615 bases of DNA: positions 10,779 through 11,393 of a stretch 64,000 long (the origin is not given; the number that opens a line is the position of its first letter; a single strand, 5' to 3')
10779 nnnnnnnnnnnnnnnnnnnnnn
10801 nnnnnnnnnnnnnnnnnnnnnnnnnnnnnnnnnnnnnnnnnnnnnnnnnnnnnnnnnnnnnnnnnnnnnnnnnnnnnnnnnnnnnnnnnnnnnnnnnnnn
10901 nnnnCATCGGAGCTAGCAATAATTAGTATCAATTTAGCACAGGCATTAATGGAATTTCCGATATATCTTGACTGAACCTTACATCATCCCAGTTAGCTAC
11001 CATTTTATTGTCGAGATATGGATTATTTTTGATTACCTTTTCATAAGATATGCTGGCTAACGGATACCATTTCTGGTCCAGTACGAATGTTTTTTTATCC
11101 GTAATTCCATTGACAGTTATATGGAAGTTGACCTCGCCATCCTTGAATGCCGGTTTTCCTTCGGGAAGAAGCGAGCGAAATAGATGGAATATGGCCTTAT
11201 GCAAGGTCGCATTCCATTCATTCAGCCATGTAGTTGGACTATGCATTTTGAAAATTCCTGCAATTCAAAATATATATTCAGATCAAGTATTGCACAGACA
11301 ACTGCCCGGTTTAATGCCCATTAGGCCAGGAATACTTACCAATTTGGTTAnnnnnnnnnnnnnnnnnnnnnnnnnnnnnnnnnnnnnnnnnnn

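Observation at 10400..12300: The same CBM-like module appears in the membrane GT-C enzyme and in a secreted GH-like protein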

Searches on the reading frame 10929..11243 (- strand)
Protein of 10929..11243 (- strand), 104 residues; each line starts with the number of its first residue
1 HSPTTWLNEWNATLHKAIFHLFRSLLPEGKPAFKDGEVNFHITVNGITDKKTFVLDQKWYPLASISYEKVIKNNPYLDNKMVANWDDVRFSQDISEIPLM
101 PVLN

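Call 56: search_protein_families(library=pfam, proteins=[window:10929-11243:-], max_evalue=0.001)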
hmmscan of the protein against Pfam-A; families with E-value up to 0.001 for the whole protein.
window:10929-11243:- (104 aa): 0 families
